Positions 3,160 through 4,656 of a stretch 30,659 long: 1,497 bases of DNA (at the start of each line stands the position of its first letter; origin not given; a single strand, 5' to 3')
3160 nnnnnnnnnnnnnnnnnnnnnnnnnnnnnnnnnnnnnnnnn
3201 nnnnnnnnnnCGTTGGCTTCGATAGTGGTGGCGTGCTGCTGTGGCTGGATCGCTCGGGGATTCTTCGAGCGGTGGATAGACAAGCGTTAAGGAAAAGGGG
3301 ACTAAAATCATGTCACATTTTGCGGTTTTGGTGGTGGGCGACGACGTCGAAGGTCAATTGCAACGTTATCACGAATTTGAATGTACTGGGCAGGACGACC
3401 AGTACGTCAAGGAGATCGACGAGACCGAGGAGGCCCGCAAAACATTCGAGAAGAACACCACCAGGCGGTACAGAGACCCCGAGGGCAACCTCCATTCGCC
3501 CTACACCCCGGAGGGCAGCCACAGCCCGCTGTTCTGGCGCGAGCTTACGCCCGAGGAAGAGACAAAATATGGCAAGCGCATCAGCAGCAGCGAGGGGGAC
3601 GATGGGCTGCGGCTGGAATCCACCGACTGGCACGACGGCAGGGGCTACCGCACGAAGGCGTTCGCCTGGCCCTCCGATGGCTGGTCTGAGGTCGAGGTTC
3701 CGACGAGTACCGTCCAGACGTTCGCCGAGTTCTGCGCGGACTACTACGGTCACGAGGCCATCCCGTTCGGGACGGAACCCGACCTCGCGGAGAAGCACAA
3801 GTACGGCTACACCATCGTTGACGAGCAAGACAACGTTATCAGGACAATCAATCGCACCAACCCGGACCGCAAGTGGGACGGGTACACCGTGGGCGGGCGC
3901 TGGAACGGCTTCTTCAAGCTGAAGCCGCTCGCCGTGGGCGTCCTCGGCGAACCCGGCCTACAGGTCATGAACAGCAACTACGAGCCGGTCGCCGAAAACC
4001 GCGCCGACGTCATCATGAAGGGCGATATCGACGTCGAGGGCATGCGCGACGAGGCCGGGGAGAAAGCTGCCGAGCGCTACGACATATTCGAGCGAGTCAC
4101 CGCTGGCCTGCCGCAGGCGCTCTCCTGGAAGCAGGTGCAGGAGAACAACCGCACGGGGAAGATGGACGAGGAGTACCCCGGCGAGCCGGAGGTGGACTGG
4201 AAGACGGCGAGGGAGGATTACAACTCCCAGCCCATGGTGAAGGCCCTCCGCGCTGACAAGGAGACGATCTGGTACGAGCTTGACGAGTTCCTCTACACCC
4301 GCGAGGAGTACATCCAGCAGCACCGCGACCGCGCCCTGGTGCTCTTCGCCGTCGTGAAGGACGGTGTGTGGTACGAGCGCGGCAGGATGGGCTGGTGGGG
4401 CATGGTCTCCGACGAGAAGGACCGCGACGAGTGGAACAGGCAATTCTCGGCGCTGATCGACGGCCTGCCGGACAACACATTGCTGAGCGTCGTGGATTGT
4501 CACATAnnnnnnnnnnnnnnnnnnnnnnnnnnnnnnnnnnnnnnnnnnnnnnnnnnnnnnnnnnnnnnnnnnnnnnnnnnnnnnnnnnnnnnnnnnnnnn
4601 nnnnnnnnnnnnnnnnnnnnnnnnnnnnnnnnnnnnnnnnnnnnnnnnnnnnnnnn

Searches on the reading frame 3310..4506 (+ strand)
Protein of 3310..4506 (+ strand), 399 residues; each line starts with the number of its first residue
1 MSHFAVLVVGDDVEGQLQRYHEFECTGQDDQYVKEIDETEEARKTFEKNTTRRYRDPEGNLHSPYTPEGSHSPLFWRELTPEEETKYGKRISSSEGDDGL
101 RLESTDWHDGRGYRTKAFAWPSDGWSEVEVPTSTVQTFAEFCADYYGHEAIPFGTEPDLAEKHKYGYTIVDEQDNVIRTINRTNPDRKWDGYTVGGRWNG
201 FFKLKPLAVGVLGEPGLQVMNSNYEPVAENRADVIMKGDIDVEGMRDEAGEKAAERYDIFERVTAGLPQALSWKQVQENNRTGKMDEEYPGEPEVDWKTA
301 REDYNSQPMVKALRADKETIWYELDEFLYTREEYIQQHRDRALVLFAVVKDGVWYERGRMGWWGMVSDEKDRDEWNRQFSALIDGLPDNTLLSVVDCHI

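Call 9: search_protein_families(library=phrogs, proteins=[window:3310-4506:+], max_evalue=0.001)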
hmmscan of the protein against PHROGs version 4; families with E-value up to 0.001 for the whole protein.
window:3310-4506:+ (399 aa): 1 family
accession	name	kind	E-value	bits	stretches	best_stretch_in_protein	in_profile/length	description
phrog_10079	-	unknown function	8.4e-108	361.8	1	1-399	1-344/344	-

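Call 10: search_protein_families(library=pfam, proteins=[window:3310-4506:+], max_evalue=0.001)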
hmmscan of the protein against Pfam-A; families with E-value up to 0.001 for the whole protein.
window:3310-4506:+ (399 aa): 0 families

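Call 12: search_dna_similar(query=window:3310-4506:+, collection=phages, mode=protein, max_rows=25)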
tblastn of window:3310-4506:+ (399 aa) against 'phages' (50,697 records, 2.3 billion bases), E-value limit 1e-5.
Records with a match: 52; places in all: 52; records where one place covers at least 80% of the query: 38.
Best place of each record, by identity: <60% 52.
By first word of the organism name: Pseudomonas 6; Erwinia 6; Bordetella 4; Burkholderia 4; Caulobacter 4; Yersinia 4; Arthrobacter 3; Caudoviricetes 2; Serratia 2; Pectobacterium 2; and 10 more.
By host as written in the record: - 7; Bordetella bronchiseptica ATCC 10580 4; Pseudomonas aeruginosa PAO1 3; Erwinia amylovora 3; Erwinia amylovora SNUABM_01 3; Burkholderia gladioli 2; Pseudomonas aeruginosa 2; Burkholderia cenocepacia 2; and 17 more.
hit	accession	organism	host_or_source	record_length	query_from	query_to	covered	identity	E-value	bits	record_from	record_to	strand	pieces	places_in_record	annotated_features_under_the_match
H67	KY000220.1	Bordetella phage FP1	Bordetella bronchiseptica ATCC 10580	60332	1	399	100%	45.4%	5e-92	308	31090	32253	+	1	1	hypothetical protein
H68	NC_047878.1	Bordetella phage FP1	Bordetella bronchiseptica ATCC 10580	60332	1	399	100%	45.4%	5e-92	308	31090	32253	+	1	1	hypothetical protein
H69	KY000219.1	Bordetella phage CN2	Bordetella bronchiseptica ATCC 10580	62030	1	399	100%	45.4%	6e-91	305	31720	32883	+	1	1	hypothetical protein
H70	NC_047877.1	Bordetella phage CN2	Bordetella bronchiseptica ATCC 10580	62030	1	399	100%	45.4%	6e-91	305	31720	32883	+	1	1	hypothetical protein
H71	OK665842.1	Burkholderia phage BgManors32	Burkholderia gladioli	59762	1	399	100%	44.4%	1e-91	307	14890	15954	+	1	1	hypothetical protein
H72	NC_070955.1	Burkholderia phage BgManors32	Burkholderia gladioli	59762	1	399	100%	44.4%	1e-91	307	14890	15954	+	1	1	hypothetical protein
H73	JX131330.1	Pseudomonas phage MP1412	Pseudomonas aeruginosa PAO1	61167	1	399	100%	41.3%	1e-82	281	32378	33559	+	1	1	hypothetical protein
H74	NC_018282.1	Pseudomonas phage MP1412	Pseudomonas aeruginosa PAO1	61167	1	399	100%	41.3%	1e-82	281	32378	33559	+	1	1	hypothetical protein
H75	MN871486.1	Pseudomonas phage PaSz-9_45_61k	Pseudomonas aeruginosa PAO1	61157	1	399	100%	41.0%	2e-82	280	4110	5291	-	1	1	record has no annotation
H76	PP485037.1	Pseudomonas phage BILI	Pseudomonas aeruginosa PAO-1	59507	1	399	100%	40.8%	1e-81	278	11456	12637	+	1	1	hypothetical protein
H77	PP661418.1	Pseudomonas phage Jack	Pseudomonas aeruginosa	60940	1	399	100%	40.8%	1e-81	278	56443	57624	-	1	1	hypothetical protein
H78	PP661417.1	Pseudomonas phage Bella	Pseudomonas aeruginosa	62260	1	399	100%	40.8%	1e-81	278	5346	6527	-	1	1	hypothetical protein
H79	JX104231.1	Burkholderia phage BcepMigl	Burkholderia cenocepacia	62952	1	399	100%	39.7%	7e-84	285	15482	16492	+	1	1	hypothetical protein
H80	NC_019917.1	Burkholderia phage BcepMigl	Burkholderia cenocepacia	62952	1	399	100%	39.7%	7e-84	285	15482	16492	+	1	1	hypothetical protein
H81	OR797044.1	Stenotrophomonas phage vB_SmaS_Bhz59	Stenotrophomonas maltophilia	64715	1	399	100%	36.0%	5e-55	201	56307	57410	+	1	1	hypothetical protein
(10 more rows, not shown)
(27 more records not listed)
